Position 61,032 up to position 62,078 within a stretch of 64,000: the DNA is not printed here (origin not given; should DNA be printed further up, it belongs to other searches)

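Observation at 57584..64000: Hopanoid operon shc-hpnG-PhyH dioxygenase-hpnN-hpnA with a non-canonical oxygenase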

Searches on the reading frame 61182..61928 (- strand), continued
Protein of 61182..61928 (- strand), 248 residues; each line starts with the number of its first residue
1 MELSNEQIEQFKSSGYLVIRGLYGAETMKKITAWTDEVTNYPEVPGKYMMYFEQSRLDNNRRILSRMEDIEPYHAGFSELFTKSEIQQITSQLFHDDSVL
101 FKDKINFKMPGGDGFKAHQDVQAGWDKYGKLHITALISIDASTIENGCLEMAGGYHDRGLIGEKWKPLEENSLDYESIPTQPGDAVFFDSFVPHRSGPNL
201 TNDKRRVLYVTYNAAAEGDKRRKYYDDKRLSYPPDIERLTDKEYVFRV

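Call 58: find_homologous_proteins(query=L077:10001-10747:+)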
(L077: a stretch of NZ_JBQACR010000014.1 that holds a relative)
Query L077:10001-10747:+ (249 aa): 4546 proteins with E <= 0.001 among 5601 candidates; the best 120 are listed.
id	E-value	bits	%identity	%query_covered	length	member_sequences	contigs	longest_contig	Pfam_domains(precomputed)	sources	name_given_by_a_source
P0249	7.6e-161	552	95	100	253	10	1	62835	PF05721.20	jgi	jgi:hypothetical protein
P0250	7.7e-153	525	88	100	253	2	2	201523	PF05721.20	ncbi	-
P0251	9.4e-149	512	86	100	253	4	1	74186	PF05721.20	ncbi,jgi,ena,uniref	ncbi:phytanoyl-CoA dioxygenase family protein [Pelomicrobium sp.]|jgi:hypothetical protein|uniref:ph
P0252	1.0e-137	476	80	100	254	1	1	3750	PF05721.20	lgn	-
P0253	1.1e-134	466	78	100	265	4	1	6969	PF05721.20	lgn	-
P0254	7.0e-134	463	79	100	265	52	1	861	PF05721.20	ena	-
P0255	5.3e-133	460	77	100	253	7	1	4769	PF05721.20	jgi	-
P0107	2.5e-132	458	70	57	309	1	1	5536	PF05721.20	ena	-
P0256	1.7e-128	446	75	100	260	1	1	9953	PF05721.20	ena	-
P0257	3.3e-128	445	75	100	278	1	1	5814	PF05721.20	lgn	-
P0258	7.4e-128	444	74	100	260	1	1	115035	PF05721.20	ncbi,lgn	ncbi:MAG: phytanoyl-CoA dioxygenase family protein [Pseudomonadota bacterium]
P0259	3.7e-126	438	76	100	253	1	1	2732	PF05721.20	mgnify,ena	mgnify:CR=1 FL=1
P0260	3.3e-121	422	70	100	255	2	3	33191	PF05721.20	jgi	jgi:hypothetical protein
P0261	1.7e-116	406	67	100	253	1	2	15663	PF05721.20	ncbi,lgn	-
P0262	1.8e-116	406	69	100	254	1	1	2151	PF05721.20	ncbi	-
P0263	2.3e-115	403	69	100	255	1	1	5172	PF05721.20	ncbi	-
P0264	3.6e-115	402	68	100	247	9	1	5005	PF05721.20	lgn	-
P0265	4.3e-115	402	69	100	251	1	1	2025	PF05721.20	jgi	jgi:hypothetical protein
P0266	4.5e-115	402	69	100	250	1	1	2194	PF05721.20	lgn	-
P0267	5.1e-115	401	68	100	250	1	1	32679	PF05721.20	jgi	jgi:2-aminoethylphosphonate dioxygenase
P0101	3.7e-114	399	69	100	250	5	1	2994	PF05721.20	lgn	-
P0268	3.6e-113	395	66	100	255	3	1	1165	PF05721.20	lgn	-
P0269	5.1e-113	395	68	100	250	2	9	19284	PF05721.20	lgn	-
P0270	8.0e-113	394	65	100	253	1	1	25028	PF05721.20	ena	-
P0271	1.4e-112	393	67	99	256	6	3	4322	PF05721.20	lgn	-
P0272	1.8e-112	393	66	100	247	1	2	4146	PF05721.20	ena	-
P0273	2.0e-112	393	67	100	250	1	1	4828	PF05721.20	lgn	-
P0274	3.6e-112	392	67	100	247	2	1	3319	PF05721.20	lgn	-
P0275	3.7e-112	392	65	100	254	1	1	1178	PF05721.20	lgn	-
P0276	8.2e-112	391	66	100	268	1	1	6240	PF05721.20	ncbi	-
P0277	2.1e-111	390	65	100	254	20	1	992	PF05721.20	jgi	-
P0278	2.9e-111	389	65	100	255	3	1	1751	PF05721.20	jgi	jgi:hypothetical protein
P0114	3.3e-111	389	67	100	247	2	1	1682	PF05721.20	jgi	-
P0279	3.7e-111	389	66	100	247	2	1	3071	PF05721.20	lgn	-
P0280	4.3e-111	389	67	100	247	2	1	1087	PF05721.20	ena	-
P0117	4.4e-111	389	67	100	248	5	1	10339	PF05721.20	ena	-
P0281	4.6e-111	389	67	98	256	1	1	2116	PF05721.20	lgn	-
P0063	5.7e-111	388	67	100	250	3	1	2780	PF05721.20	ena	-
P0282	1.1e-110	387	66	100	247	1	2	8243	PF05721.20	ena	-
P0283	1.2e-110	387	66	100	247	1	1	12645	PF05721.20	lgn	-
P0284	1.5e-110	387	68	100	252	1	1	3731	PF05721.20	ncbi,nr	ncbi:MAG: phytanoyl-CoA dioxygenase family protein [Pseudomonadota bacterium]|nr:phytanoyl-CoA dioxy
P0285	1.7e-110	387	66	100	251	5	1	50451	PF05721.20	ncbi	ncbi:MAG: phytanoyl-CoA dioxygenase family protein [Gammaproteobacteria bacterium]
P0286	2.2e-110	386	67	100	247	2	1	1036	PF05721.20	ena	-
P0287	2.3e-110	386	65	100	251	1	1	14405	PF05721.20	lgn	-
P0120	3.1e-110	386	65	100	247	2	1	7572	PF05721.20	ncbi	-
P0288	4.2e-110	385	65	100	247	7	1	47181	PF05721.20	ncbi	-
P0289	4.7e-110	385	66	100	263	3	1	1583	PF05721.20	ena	-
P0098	4.8e-110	385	66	100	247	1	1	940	PF05721.20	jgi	jgi:2-aminoethylphosphonate dioxygenase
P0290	4.9e-110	385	65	100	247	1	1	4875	PF05721.20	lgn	-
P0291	5.1e-110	385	66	98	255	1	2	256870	PF05721.20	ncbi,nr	ncbi:MAG: phytanoyl-CoA dioxygenase family protein [Gammaproteobacteria bacterium]|nr:phytanoyl-CoA 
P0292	5.4e-110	385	63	100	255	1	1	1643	PF05721.20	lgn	-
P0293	5.5e-110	385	66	100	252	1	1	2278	PF05721.20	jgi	jgi:ectoine hydroxylase-related dioxygenase (phytanoyl-CoA dioxygenase family)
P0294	7.6e-110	385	65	100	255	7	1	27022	PF05721.20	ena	-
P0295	8.2e-110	384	68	100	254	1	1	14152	PF05721.20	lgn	-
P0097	1.0e-109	384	66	100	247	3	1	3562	PF05721.20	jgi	-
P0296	1.2e-109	384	65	100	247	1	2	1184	PF05721.20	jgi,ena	-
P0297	1.9e-109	383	65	100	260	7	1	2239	PF05721.20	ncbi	-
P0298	2.0e-109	383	66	100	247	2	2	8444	PF05721.20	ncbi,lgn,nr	ncbi:MAG TPA: phytanoyl-CoA dioxygenase family protein [Gammaproteobacteria bacterium]|nr:phytanoyl-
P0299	2.7e-109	383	66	100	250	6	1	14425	PF05721.20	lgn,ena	-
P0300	4.1e-109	382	66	100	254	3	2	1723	PF05721.20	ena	-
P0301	5.8e-109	382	65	100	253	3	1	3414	PF05721.20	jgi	jgi:hypothetical protein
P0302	6.3e-109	382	65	100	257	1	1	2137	PF05721.20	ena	-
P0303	6.3e-109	382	64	100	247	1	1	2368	PF05721.20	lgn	-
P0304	7.6e-109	381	66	100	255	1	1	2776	PF05721.20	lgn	-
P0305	8.0e-109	381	63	100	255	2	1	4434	PF05721.20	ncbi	-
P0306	8.1e-109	381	66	100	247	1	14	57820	PF05721.20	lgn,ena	-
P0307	1.3e-108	380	65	100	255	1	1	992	PF05721.20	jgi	jgi:ectoine hydroxylase-related dioxygenase (phytanoyl-CoA dioxygenase family)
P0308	1.5e-108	380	65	100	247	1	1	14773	PF05721.20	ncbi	-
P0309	1.7e-108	380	65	100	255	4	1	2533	PF05721.20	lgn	-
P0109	2.1e-108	380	65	100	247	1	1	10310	PF05721.20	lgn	-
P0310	2.2e-108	380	65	100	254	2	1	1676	PF05721.20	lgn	-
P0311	2.4e-108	380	65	100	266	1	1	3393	PF05721.20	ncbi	ncbi:MAG: phytanoyl-CoA dioxygenase family protein [Burkholderiales bacterium]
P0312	2.7e-108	379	63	100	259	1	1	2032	PF05721.20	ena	-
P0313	2.8e-108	379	65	100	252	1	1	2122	PF05721.20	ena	-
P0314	3.6e-108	379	64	100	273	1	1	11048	PF05721.20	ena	-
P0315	4.4e-108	379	65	98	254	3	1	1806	PF05721.20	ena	-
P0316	4.4e-108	379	66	100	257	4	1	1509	PF05721.20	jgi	jgi:hypothetical protein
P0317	4.7e-108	379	65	100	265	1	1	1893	PF05721.20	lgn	-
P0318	5.0e-108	379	66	100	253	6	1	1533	PF05721.20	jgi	jgi:hypothetical protein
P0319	6.8e-108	378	65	100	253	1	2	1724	PF05721.20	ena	-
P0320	7.0e-108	378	66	100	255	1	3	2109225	PF05721.20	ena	-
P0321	7.1e-108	378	65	100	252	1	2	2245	PF05721.20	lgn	-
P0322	7.6e-108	378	65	100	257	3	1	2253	PF05721.20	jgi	jgi:hypothetical protein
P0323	7.7e-108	378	63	100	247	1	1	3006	PF05721.20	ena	-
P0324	8.1e-108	378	63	100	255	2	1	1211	PF05721.20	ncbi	-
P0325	8.5e-108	378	63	100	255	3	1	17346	PF05721.20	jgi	-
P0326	1.1e-107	377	65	100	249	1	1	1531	PF05721.20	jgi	jgi:hypothetical protein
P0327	1.3e-107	377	66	100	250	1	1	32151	PF05721.20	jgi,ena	-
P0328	1.4e-107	377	64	100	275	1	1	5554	PF05721.20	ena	-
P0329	1.5e-107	377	66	100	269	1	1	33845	PF05721.20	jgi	-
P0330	2.1e-107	377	64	100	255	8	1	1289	PF05721.20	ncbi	-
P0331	2.1e-107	377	66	97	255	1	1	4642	PF05721.20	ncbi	-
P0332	2.2e-107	376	64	100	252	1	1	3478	PF05721.20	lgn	-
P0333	2.3e-107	376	63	100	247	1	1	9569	PF05721.20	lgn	-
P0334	2.4e-107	376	65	100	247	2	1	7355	PF05721.20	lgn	-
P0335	3.0e-107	376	66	100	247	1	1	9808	PF05721.20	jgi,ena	-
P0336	3.0e-107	376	63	100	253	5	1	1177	PF05721.20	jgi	jgi:hypothetical protein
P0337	3.2e-107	376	64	100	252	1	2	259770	PF05721.20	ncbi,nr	ncbi:MAG: phytanoyl-CoA dioxygenase family protein [Ectothiorhodospiraceae bacterium]|nr:phytanoyl-C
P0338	3.9e-107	376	61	100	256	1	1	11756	PF05721.20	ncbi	-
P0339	4.3e-107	376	65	100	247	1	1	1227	PF05721.20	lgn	-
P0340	4.4e-107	375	65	100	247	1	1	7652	PF05721.20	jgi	jgi:hypothetical protein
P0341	5.7e-107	375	64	100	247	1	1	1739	PF05721.20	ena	-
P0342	5.8e-107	375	63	100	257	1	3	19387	PF05721.20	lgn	-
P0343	8.5e-107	375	65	100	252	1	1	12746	PF05721.20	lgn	-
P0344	8.8e-107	374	63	100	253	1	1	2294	PF05721.20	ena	-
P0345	1.0e-106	374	63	100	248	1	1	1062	PF05721.20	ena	-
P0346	1.1e-106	374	64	100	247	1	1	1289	PF05721.20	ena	-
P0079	1.2e-106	374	65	100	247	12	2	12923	PF05721.20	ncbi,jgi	-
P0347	1.6e-106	374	65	100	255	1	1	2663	PF05721.20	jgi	jgi:hypothetical protein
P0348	1.7e-106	374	64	100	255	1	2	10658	PF05721.20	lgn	-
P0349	1.8e-106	373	63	100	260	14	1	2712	PF05721.20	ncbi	-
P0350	1.9e-106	373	63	100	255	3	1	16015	PF05721.20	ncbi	ncbi:MAG: phytanoyl-CoA dioxygenase family protein [Alphaproteobacteria bacterium]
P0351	1.9e-106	373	64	100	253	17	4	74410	PF05721.20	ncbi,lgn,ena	ncbi:MAG: phytanoyl-CoA dioxygenase family protein [Gammaproteobacteria bacterium]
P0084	1.9e-106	373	63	100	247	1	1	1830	PF05721.20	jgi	jgi:2-aminoethylphosphonate dioxygenase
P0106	2.1e-106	373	64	100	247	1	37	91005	PF05721.20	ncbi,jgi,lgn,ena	-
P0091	2.1e-106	373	64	100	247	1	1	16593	PF05721.20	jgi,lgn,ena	-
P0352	2.3e-106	373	63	100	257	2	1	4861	PF05721.20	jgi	jgi:ectoine hydroxylase-related dioxygenase (phytanoyl-CoA dioxygenase family)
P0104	2.7e-106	373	64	100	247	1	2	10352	PF05721.20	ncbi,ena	-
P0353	3.0e-106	373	61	100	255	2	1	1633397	PF05721.20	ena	-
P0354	3.2e-106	373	66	97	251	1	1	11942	PF05721.20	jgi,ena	-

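Call 59: find_encoding_contigs(protein=P0251, flank=10000, max_places=1)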
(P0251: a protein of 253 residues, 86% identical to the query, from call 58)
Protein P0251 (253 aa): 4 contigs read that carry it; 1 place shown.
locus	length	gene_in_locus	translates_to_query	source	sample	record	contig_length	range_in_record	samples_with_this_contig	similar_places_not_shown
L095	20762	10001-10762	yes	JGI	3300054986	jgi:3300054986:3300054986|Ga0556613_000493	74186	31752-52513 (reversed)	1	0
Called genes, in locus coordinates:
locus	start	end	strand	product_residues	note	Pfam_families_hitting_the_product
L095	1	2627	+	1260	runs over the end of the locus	PF05231:MASE1, PF08448:PAS_4, PF00989:PAS, PF08448:PAS_4, PF13188:PAS_8, PF13426:PAS_9, PF08448:PAS_4, PF00990:GGDEF, +4 more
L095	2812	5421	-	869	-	PF06808:DctM, PF11874:DUF3394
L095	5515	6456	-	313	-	PF16868:NMT1_3, PF09084:NMT1 (weak)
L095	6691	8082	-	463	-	PF00202:Aminotran_3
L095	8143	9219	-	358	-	PF00494:SQS_PSY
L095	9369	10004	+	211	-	PF01066:CDP-OH_P_transf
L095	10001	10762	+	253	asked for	PF05721:PhyH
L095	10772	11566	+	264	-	PF12804:NTP_transf_3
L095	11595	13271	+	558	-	PF13714:PEP_mutase, PF12804:NTP_transf_3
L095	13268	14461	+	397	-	PF02776:TPP_enzyme_N (weak), PF02775:TPP_enzyme_C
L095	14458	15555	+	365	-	PF00266:Aminotran_5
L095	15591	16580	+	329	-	PF03706:LPG_synthase_TM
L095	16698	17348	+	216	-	PF05494:MlaC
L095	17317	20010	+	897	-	PF03176:MMPL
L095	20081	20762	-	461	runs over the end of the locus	PF00202:Aminotran_3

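Call 60: find_encoding_contigs(protein=P0350, flank=10000, max_places=1)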
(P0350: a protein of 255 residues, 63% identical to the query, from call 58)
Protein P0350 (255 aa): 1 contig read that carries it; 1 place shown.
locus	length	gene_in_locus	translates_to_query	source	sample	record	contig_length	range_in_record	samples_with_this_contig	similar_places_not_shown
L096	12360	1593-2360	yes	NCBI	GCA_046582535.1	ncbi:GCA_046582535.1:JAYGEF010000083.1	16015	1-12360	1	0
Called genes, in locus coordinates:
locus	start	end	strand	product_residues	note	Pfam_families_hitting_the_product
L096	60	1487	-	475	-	PF01425:Amidase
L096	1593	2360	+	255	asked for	PF05721:PhyH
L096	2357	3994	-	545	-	PF07969:Amidohydro_3, PF01979:Amidohydro_1 (weak)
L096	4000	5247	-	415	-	PF04389:Peptidase_M28 (weak), PF01546:Peptidase_M20, PF07687:M20_dimer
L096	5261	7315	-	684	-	PF02629:CoA_binding, PF13380:CoA_binding_2, PF13607:Succ_CoA_lig, PF13549:ATP-grasp_5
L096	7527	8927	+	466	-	PF00202:Aminotran_3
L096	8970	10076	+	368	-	PF00850:Hist_deacetyl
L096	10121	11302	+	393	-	PF00083:Sugar_tr (weak), PF07690:MFS_1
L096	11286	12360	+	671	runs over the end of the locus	PF02129:Peptidase_S15, PF00326:Peptidase_S9 (faint), PF00561:Abhydrolase_1, PF12146:Hydrolase_4 (weak), PF08530:PepX_C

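Call 61: predict_structure(alignment_id=A2)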
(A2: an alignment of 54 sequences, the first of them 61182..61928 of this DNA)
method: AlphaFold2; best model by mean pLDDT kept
length: 248 residues; sequences in the alignment: 54
mean_pLDDT: 87.0   pTM: 0.88
mean pLDDT of the five models: 87.0, 86.0, 85.1, 82.0, 72.6
residues with pLDDT >= 90: 140; 70-90: 77; 50-70: 23; < 50: 8
segments of 3 or more residues with pLDDT < 50: 245-248
pLDDT, mean of each block of 10 residues (from residue 1): 96 94 98 91 74 85 88 94 97 97 92 88 81 96 94 69 59 91 97 91 92 95 91 70 47
secondary structure, 60 per line:
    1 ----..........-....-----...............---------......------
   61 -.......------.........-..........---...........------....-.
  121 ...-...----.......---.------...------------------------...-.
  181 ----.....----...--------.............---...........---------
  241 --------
elements in order: H5-14 E16-19 H25-39 E49-54 E62-68 H75-83 H85-94 E98-108 E115-118 H120-123 E132-138 E149-151 E176-178 E185-189 E194-196 E205-214 H221-231

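Call 63: fold_search(model_id=the predicted structure, library=pdb)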
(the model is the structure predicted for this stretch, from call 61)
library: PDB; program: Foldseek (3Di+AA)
matches with E <= 10: 1715; with E <= 0.001: 501
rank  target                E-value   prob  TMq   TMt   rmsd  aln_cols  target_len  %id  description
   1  7dt0_C                3.9e-15  1.00  0.72  0.74   3.8       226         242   22  Proline hydroxylase H11-N101I mutant (released 2022-01-12)
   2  7dt0_F                5.0e-15  1.00  0.73  0.74   3.1       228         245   22  Proline hydroxylase H11-N101I mutant (released 2022-01-12)
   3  7dt0_G                5.6e-15  1.00  0.73  0.75   3.4       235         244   22  Proline hydroxylase H11-N101I mutant (released 2022-01-12)
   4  7dt0_H                1.0e-14  1.00  0.71  0.73   3.3       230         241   24  Proline hydroxylase H11-N101I mutant (released 2022-01-12)
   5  8h85                  2.3e-14  1.00  0.69  0.65   5.3       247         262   22  Trans-3/4-proline-hydroxylase H11 with 3-hydroxyl-proline (released 2023-04-19)
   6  7e07_A                2.5e-14  1.00  0.70  0.65   4.7       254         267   23  Trans-3/4-proline-hydroxylase H11 with AKG and L-proline (released 2022-02-02)
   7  3obz                  2.8e-14  1.00  0.73  0.63   4.6       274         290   20  Crystal structure of human phytanoyl-COA dioxygenase phyhd1 2-oxoglutarate and iron complex (released 2010-09-01)
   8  7dt0_B                3.2e-14  1.00  0.73  0.74   3.4       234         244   22  Proline hydroxylase H11-N101I mutant (released 2022-01-12)
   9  7dt0_A                3.3e-14  1.00  0.70  0.68   4.1       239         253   23  Proline hydroxylase H11-N101I mutant (released 2022-01-12)
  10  7dzz_B                3.3e-14  1.00  0.69  0.64   4.4       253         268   20  Trans-3/4-proline-hydroxylase H11-stateV (released 2022-02-02)
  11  7dt0_D                3.6e-14  1.00  0.73  0.75   2.9       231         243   21  Proline hydroxylase H11-N101I mutant (released 2022-01-12)
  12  8h81                  3.8e-14  1.00  0.68  0.64   4.7       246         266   22  Trans-3/4-proline-hydroxylase H11 with 4-Hydroxyl-proline (released 2023-04-19)
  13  7e01                  4.0e-14  1.00  0.70  0.66   4.2       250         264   21  Trans-3/4-proline-hydroxylase H11 in the sixth reaction state (released 2022-02-02)
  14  2opw                  5.1e-14  1.00  0.73  0.64   4.6       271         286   19  Crystal structure of human phytanoyl-CoA dioxygenase PHYHD1 (apo) (released 2007-03-06)
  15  5ep9_A                5.1e-14  1.00  0.67  0.64   4.1       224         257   16  Crystal structure of the non-heme alpha ketoglutarate dependent epimerase SnoN from nogalamycin biosynthesis (released 2016-05-11)
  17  7e05_A                5.4e-14  1.00  0.67  0.64   5.4       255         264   22  Trans-3/4-proline-hydroxylase H11 apo structure (released 2022-02-02)
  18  7e06_A                5.7e-14  1.00  0.71  0.70   4.2       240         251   22  Trans-3/4-proline-hydroxylase H11 with AKG (released 2022-02-02)
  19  7e09                  5.7e-14  1.00  0.67  0.64   5.3       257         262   22  Trans-3/4-proline-hydroxylase H11 with 3-hydroxyl-proline (released 2022-02-02)
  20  7dt0_E                7.7e-14  1.00  0.72  0.73   3.7       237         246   21  Proline hydroxylase H11-N101I mutant (released 2022-01-12)
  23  8h7t_A                9.8e-14  1.00  0.67  0.64   5.0       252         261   22  Trans-3/4-proline-hydroxylase H11 apo structure (released 2023-04-19)
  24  7e08                  1.1e-13  1.00  0.67  0.63   5.9       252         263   22  Trans-3/4-proline-hydroxylase H11 with 4-Hydroxyl-proline (released 2022-02-02)
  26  8h7y_B                1.6e-13  1.00  0.73  0.68   3.4       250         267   22  Trans-3/4-proline-hydroxylase H11 with AKG and L-proline (released 2023-04-19)
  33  7e06_B                2.9e-13  1.00  0.67  0.63   4.1       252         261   21  Trans-3/4-proline-hydroxylase H11 with AKG (released 2022-02-02)
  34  8h7v_B                3.4e-13  1.00  0.71  0.69   4.5       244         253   21  Trans-3/4-proline-hydroxylase H11 with AKG (released 2023-04-19)
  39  7dzz_A                4.6e-13  1.00  0.70  0.67   4.1       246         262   22  Trans-3/4-proline-hydroxylase H11-stateV (released 2022-02-02)
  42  7e00_A                7.9e-13  1.00  0.68  0.65   4.8       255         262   22  Trans-proline-hydroxylase H11 with Succinic and L-proline in the fourth reaction state. (released 2022-02-02)
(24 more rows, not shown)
